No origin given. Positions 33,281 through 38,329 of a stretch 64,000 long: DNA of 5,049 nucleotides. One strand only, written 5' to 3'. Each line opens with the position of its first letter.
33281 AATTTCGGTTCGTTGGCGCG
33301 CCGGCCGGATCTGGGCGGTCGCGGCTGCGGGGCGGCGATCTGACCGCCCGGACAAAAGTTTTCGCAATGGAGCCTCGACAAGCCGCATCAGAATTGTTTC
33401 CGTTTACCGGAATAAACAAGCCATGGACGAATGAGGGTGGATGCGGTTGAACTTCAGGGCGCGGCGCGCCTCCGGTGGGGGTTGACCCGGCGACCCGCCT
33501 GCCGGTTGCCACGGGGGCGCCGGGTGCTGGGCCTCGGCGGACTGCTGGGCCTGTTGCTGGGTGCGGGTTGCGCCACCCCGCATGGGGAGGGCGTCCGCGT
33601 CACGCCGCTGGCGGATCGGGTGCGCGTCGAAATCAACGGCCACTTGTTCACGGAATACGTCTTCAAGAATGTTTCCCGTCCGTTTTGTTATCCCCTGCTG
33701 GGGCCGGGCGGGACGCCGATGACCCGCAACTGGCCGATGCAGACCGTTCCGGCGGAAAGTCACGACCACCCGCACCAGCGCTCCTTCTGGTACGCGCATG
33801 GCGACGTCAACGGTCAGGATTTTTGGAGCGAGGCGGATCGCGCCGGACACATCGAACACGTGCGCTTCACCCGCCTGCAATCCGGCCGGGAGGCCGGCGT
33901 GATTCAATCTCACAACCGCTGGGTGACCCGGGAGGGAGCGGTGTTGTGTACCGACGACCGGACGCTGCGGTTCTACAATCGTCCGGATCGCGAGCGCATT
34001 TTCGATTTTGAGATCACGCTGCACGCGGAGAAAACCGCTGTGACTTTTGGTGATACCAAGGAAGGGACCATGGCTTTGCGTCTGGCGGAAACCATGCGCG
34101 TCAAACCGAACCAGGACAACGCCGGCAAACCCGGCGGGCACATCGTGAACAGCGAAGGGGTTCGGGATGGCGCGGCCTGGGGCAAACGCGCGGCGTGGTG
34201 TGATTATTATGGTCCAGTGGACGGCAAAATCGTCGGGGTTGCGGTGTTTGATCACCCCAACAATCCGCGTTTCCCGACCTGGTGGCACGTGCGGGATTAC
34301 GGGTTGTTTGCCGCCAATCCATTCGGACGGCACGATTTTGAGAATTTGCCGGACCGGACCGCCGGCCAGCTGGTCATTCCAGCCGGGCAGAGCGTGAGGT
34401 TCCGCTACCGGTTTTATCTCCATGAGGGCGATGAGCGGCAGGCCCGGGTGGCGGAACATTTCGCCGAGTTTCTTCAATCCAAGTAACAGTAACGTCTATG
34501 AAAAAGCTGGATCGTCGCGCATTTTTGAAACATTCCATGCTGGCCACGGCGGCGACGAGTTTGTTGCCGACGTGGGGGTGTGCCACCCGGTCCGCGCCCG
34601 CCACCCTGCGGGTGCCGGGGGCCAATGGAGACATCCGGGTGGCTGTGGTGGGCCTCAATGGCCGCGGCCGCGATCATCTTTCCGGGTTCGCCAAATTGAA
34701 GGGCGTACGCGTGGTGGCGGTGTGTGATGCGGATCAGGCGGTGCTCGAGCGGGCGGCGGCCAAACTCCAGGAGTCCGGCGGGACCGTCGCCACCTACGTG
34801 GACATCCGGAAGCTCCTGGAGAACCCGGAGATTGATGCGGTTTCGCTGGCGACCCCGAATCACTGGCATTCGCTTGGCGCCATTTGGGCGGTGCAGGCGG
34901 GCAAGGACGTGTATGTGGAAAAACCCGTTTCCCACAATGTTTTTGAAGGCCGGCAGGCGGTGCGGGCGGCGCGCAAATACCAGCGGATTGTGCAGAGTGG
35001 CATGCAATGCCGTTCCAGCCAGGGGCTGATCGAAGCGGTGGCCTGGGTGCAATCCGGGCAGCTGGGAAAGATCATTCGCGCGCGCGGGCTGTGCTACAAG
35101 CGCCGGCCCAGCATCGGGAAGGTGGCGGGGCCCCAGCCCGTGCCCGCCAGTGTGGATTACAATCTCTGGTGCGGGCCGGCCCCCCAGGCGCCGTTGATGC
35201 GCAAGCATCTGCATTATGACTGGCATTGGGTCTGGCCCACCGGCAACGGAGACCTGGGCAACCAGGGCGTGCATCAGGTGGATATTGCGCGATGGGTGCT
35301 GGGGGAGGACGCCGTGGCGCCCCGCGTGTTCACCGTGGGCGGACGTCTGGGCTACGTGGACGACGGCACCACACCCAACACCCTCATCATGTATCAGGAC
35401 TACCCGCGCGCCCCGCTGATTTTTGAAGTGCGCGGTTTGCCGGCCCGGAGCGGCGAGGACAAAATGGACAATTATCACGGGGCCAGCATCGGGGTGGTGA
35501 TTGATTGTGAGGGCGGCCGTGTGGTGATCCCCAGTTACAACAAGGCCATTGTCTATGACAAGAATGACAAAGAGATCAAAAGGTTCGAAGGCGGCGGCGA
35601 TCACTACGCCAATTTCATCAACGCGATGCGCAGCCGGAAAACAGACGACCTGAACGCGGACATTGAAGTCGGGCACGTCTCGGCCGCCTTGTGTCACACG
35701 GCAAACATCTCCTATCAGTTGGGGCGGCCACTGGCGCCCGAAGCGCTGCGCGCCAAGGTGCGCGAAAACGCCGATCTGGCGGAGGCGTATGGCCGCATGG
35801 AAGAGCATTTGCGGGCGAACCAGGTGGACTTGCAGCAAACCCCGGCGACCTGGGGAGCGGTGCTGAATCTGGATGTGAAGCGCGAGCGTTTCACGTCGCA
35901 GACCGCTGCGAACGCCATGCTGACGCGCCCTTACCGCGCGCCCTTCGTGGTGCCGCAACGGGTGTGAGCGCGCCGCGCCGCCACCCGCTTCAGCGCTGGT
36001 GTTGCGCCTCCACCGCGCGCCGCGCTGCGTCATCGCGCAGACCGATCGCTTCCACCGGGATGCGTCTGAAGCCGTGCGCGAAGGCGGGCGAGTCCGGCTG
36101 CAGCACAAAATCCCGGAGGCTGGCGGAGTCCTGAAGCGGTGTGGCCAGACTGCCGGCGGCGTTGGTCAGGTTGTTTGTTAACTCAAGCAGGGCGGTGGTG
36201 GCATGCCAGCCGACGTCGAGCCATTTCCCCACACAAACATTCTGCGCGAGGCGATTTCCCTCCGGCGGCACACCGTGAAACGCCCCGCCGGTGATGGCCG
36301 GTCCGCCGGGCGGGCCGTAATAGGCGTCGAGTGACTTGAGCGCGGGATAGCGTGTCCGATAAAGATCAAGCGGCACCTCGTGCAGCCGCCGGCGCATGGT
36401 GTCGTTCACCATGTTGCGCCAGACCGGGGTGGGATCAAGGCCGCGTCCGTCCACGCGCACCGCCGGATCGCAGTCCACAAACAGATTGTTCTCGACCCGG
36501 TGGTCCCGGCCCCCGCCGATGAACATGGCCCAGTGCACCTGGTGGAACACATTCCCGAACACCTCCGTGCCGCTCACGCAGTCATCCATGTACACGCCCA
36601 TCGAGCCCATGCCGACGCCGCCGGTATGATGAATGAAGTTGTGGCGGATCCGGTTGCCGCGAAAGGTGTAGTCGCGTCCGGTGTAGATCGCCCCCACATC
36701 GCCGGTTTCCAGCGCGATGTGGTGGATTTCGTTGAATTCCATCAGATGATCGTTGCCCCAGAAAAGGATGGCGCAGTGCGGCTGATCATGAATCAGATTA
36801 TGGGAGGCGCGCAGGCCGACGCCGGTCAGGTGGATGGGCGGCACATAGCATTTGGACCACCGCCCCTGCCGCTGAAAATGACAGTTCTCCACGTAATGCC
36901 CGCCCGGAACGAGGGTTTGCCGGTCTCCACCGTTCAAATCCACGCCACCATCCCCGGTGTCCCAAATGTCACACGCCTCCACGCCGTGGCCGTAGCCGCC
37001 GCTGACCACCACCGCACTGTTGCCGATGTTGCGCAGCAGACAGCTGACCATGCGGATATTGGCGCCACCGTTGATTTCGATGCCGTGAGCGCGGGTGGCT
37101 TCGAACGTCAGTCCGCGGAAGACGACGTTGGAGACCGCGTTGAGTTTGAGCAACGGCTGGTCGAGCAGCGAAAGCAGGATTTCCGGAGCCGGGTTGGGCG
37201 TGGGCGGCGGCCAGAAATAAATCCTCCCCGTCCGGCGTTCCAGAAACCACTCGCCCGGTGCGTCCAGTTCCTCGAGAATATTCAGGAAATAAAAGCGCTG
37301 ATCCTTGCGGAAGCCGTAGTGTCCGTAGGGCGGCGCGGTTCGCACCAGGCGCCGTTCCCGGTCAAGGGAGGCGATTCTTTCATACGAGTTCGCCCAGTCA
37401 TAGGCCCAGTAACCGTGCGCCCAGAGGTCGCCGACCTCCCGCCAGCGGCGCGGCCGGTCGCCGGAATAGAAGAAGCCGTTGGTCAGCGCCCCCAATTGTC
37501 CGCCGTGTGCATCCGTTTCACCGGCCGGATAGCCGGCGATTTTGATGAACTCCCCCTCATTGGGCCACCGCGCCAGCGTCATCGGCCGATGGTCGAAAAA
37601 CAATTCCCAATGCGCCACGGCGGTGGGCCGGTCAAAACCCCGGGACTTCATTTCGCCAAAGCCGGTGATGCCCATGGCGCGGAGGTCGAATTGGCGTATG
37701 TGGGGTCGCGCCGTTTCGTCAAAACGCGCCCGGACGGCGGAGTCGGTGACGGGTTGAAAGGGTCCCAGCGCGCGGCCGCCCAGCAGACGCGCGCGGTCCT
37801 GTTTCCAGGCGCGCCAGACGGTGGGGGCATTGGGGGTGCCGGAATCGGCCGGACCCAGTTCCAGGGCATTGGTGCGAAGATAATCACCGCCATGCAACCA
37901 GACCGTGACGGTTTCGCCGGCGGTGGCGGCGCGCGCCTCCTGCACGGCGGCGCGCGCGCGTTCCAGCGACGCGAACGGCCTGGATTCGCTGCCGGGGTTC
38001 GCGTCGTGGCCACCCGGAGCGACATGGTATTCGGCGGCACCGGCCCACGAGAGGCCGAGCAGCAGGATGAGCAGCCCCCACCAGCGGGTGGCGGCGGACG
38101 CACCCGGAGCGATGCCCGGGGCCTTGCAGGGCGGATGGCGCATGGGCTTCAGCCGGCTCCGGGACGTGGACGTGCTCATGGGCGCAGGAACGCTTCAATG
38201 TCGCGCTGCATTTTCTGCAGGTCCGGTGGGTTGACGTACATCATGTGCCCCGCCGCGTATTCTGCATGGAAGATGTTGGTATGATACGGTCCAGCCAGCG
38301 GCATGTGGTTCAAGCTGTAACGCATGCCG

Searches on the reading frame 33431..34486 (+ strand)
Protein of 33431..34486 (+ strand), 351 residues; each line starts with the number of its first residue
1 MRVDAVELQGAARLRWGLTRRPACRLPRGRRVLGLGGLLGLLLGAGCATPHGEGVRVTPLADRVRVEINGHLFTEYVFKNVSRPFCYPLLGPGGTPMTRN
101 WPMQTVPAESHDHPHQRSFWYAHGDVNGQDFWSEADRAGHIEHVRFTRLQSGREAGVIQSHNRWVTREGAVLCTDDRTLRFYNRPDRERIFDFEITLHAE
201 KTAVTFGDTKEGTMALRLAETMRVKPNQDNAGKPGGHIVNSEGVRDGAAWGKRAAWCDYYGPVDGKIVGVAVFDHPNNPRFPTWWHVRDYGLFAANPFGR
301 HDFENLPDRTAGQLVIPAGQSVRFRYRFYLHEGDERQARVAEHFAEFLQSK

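Call 93: search_protein_families(library=pfam, proteins=[window:33431-34486:+], max_evalue=0.0001)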
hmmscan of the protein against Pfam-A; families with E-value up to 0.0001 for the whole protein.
window:33431-34486:+ (351 aa): 1 family
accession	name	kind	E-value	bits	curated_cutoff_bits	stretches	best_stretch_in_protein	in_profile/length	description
PF14100.11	DUF6807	-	1.5e-71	241.6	27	1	64-344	2-269/270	Family of unknown function (DUF6807)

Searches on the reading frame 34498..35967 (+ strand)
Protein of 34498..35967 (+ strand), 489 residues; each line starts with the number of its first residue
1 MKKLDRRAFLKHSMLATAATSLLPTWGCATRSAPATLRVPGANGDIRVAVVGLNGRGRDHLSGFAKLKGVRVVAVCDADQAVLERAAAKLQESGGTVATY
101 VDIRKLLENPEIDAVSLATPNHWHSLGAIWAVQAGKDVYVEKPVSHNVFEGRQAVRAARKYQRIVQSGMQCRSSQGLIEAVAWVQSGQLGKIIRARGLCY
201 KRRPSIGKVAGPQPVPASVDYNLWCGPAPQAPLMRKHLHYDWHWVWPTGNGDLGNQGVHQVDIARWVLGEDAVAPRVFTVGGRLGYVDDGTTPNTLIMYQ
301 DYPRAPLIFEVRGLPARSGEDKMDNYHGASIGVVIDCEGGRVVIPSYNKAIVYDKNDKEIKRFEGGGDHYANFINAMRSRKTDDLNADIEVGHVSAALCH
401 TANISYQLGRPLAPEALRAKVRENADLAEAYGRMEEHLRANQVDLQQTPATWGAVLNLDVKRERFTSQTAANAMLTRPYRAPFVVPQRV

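Call 93: search_protein_families(library=pfam, proteins=[window:34498-35967:+], max_evalue=0.0001)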
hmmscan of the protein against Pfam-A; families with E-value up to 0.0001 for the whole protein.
window:34498-35967:+ (489 aa): 3 families
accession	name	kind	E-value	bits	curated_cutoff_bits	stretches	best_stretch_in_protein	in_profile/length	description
PF01408.29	GFO_IDH_MocA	-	1.5e-20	74.5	24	1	46-168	1-119/120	Oxidoreductase family, NAD-binding Rossmann fold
PF19051.5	GFO_IDH_MocA_C2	-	1.2e-16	61.4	23.3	1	208-416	41-229/254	Oxidoreductase family, C-terminal alpha/beta domain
PF22725.1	GFO_IDH_MocA_C3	-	4.7e-07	30.3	27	1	239-273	32-66/124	GFO/IDH/MocA C-terminal domain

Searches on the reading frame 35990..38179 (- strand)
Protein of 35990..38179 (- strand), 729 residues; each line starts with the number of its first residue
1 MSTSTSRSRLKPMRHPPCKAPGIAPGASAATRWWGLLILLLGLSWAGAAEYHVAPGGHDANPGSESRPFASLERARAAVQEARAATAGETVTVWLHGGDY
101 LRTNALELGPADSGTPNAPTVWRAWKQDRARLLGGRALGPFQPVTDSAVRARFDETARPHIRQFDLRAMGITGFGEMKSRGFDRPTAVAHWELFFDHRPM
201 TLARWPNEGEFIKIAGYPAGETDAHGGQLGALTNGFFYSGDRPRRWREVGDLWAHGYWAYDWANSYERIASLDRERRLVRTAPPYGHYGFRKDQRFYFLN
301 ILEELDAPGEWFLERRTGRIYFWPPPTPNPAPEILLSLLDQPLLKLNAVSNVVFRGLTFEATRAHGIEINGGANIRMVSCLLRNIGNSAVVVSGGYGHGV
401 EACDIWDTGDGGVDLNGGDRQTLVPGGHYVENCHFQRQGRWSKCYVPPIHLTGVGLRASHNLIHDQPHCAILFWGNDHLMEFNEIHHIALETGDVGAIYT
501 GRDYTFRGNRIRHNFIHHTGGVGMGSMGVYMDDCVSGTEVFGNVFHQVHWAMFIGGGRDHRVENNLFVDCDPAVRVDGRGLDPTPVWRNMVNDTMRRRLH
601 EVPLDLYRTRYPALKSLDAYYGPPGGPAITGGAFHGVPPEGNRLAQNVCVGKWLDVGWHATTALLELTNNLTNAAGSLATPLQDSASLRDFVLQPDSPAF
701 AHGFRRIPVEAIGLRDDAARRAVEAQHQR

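Call 93: search_protein_families(library=pfam, proteins=[window:35990-38179:-], max_evalue=0.0001)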
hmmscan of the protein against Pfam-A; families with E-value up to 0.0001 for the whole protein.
window:35990-38179:- (729 aa): 2 families
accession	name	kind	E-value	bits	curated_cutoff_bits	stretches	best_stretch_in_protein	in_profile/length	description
PF13229.12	Beta_helix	-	3.7e-13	49.9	25.9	2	401-567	14-158/158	Right handed beta helix region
PF21231.2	GH141_M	-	2e-05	24.9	27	1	293-324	124-155/156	GH141 insertion domain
